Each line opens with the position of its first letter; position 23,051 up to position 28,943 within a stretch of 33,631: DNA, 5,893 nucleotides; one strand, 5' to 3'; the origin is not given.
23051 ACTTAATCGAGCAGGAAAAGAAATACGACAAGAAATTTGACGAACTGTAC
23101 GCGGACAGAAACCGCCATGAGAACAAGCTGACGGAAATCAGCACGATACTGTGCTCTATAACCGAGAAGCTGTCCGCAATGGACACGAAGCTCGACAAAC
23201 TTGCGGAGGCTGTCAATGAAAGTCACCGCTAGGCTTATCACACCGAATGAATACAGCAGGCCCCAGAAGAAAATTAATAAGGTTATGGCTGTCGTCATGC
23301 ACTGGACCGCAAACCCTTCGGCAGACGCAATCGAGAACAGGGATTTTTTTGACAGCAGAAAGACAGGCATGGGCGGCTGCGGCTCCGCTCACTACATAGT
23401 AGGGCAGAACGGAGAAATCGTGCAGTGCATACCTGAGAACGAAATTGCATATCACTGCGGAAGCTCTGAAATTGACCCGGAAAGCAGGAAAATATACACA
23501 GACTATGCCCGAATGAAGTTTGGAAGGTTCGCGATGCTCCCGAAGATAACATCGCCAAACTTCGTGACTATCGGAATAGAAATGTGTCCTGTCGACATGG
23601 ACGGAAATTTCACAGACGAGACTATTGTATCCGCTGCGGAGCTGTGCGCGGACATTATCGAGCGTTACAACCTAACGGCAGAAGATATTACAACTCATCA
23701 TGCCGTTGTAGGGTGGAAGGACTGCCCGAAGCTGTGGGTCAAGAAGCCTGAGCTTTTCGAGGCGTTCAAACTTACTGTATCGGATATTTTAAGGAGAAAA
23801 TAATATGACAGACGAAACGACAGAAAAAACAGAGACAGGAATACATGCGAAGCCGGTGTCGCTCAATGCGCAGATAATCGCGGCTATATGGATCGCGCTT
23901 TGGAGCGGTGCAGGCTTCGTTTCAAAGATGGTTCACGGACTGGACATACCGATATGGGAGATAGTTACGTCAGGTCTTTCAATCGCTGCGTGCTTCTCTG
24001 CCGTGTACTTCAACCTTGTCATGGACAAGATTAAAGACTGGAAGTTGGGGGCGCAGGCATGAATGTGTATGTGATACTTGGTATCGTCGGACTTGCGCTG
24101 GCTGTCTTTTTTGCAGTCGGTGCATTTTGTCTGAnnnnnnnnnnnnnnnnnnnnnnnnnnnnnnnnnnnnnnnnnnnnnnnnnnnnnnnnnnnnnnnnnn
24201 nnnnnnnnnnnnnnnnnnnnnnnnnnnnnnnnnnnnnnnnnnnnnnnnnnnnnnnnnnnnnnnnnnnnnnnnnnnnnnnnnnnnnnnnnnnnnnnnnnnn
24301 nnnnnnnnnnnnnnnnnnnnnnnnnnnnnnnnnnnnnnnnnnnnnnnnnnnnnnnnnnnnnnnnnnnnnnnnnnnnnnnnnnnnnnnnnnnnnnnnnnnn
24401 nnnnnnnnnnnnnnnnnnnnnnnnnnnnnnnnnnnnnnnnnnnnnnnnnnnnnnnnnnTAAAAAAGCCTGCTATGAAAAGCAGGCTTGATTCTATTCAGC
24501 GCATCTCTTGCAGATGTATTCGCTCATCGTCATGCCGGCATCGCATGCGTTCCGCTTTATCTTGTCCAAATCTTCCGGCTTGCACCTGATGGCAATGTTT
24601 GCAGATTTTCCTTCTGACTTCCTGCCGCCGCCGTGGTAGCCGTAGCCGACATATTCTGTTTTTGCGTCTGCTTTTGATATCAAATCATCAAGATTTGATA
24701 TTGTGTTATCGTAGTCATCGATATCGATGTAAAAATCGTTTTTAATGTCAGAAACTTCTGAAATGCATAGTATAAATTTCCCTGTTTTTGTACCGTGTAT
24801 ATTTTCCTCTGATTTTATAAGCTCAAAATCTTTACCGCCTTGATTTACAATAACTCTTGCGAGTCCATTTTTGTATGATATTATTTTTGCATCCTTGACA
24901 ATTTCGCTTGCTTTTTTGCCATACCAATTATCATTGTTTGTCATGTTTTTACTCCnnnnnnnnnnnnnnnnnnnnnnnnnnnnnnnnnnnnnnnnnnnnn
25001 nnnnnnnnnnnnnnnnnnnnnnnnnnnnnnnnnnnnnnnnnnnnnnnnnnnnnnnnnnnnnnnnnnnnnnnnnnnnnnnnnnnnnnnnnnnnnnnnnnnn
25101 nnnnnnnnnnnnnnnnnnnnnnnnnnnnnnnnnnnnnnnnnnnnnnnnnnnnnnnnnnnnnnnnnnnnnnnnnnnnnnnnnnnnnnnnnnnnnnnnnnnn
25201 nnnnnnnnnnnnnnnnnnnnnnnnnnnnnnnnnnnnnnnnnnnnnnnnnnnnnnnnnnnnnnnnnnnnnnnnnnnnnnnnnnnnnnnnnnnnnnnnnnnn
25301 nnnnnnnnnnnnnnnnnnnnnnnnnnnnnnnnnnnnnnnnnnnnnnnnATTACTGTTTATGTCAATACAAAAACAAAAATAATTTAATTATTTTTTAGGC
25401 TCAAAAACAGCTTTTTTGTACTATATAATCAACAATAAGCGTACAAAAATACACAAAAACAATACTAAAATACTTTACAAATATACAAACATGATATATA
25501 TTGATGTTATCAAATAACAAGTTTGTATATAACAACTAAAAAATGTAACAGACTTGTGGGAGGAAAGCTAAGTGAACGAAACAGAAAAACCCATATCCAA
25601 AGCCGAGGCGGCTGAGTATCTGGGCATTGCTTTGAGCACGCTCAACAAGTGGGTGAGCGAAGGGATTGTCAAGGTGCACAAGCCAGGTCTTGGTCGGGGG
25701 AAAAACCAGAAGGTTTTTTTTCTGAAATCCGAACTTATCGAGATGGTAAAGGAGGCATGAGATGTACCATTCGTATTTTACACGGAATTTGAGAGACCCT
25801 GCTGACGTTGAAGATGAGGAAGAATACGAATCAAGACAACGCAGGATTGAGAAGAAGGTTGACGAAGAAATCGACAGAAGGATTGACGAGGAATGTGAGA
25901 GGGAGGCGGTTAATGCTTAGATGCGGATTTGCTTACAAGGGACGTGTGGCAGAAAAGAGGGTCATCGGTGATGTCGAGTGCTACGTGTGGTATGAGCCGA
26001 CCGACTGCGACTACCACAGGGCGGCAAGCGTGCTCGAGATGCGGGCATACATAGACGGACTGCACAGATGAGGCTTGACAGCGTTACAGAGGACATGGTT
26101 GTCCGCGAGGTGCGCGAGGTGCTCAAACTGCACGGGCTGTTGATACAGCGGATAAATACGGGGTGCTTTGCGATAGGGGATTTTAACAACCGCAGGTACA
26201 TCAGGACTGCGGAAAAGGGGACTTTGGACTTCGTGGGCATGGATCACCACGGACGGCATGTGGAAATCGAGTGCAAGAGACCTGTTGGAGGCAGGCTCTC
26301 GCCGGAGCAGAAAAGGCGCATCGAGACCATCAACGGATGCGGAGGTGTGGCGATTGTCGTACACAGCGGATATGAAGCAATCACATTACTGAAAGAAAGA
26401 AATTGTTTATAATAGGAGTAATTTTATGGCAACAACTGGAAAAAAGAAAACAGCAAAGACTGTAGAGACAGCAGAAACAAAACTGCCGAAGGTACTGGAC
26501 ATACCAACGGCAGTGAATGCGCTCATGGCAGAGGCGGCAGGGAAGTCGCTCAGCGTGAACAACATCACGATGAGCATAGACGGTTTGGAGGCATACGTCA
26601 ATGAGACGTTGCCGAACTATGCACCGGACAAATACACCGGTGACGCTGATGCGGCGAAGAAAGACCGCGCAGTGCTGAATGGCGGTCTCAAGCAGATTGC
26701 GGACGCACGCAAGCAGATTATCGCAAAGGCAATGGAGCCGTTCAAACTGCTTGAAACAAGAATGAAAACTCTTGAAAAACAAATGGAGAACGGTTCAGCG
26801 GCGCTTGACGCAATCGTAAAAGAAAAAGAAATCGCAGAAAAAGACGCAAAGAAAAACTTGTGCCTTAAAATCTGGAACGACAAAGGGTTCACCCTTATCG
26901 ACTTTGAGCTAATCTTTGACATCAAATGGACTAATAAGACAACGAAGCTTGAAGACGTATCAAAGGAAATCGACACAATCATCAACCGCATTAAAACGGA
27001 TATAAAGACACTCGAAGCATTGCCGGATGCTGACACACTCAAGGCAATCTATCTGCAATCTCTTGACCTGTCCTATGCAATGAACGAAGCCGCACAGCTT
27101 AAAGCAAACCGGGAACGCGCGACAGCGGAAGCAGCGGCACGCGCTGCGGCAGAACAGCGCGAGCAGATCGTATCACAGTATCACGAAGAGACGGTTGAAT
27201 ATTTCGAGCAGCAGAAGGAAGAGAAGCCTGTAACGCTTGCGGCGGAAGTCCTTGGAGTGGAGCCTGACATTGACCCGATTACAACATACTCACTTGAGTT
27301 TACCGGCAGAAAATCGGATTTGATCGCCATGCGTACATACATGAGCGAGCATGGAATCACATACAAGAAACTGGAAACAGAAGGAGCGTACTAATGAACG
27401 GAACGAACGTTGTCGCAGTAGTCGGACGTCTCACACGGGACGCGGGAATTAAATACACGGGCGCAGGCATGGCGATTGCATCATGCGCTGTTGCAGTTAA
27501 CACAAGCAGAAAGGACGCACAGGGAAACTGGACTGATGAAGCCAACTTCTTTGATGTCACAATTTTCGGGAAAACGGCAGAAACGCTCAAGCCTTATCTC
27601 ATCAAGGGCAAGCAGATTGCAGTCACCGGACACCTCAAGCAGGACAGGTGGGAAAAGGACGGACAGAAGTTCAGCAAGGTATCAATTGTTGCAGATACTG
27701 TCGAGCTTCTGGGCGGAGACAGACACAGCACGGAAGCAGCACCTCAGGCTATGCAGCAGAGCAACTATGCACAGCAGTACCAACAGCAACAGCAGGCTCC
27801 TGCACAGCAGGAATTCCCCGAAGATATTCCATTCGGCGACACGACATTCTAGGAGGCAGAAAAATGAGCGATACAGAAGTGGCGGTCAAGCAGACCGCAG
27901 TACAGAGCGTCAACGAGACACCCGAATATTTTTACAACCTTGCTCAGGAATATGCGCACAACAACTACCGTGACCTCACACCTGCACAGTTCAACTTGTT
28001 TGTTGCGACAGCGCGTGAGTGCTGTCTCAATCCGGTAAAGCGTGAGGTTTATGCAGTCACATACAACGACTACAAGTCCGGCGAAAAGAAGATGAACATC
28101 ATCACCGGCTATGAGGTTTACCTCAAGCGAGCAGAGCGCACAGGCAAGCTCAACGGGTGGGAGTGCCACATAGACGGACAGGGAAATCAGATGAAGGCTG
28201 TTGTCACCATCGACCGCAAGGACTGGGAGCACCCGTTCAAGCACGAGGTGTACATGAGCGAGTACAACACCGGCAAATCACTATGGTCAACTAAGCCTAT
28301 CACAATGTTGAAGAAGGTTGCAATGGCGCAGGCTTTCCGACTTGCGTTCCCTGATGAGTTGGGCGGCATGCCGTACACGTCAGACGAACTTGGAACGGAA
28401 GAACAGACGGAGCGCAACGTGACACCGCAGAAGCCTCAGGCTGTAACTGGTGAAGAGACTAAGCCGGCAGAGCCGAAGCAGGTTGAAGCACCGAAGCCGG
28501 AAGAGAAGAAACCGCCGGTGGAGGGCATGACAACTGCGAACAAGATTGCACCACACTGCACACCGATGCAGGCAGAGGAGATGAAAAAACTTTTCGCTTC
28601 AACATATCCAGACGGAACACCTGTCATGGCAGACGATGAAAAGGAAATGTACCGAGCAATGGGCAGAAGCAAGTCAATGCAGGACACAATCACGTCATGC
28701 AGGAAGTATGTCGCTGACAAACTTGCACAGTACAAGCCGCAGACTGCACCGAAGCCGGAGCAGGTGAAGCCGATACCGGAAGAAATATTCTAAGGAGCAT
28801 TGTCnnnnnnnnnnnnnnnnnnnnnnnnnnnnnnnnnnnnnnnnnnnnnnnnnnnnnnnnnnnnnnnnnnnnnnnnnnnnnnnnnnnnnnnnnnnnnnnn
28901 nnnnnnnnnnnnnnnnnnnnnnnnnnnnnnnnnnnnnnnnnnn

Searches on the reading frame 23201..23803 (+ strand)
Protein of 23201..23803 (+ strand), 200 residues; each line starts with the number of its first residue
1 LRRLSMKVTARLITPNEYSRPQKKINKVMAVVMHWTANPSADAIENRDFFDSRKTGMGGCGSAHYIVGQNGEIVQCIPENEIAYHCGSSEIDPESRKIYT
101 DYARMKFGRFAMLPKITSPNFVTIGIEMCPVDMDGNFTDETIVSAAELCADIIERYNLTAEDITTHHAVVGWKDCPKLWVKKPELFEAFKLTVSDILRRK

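Call 25: search_protein_families(library=pfam, proteins=[window:23201-23803:+], max_evalue=0.001)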
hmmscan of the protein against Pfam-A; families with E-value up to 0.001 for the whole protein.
window:23201-23803:+ (200 aa): 1 family
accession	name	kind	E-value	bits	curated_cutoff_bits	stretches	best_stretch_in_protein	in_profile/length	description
PF01510.30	Amidase_2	-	2e-26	93.3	26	1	27-176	4-129/131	N-acetylmuramoyl-L-alanine amidase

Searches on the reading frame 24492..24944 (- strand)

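Call 24: search_protein_families(library=pfam, proteins=[window:24492-24944:-], max_evalue=0.001)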
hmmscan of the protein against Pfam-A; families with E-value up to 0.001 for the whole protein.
window:24492-24944:- (150 aa): 1 family
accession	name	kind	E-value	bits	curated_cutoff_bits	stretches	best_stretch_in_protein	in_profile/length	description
PF21983.2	NikA-like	-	4.7e-08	33.5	27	1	113-148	3-38/72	Mobilization protein NikA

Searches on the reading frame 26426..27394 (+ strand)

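Call 24: search_protein_families(library=pfam, proteins=[window:26426-27394:+], max_evalue=0.001)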
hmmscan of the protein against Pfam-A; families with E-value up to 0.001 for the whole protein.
window:26426-27394:+ (322 aa): 1 family
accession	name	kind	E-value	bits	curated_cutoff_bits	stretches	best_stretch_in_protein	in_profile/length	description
PF07083.16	DUF1351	-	1.7e-17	64.3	27.8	1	46-197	10-165/210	Protein of unknown function (DUF1351)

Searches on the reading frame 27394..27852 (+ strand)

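Call 24: search_protein_families(library=pfam, proteins=[window:27394-27852:+], max_evalue=0.001)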
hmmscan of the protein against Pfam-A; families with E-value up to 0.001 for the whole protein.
window:27394-27852:+ (152 aa): 2 families
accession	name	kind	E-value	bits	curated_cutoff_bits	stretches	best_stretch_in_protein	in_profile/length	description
PF00436.31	SSB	-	1.2e-26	93.3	26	1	5-106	2-104/104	Single-strand binding protein family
PF22657.2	SSB_1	-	0.00059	20.4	27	1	5-86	1-80/91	Another single-strand binding protein family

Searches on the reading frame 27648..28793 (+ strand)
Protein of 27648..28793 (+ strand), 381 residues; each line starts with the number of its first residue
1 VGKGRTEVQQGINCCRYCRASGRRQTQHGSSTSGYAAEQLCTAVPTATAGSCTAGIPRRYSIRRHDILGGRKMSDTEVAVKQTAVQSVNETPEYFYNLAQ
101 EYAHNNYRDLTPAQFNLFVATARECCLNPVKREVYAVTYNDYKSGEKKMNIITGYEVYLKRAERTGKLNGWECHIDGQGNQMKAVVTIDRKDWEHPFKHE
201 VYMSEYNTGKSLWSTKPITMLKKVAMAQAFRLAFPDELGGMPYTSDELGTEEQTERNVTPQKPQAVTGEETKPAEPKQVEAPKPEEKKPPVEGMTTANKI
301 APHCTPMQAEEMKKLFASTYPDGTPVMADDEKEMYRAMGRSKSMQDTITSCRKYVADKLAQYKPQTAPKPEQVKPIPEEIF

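Call 24: search_protein_families(library=pfam, proteins=[window:27648-28793:+], max_evalue=0.001)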
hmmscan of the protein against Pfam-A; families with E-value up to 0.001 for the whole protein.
window:27648-28793:+ (381 aa): 1 family
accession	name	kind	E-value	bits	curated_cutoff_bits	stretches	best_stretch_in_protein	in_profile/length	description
PF03837.19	RecT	-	1.4e-29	103.5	24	1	106-257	15-196/198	RecT family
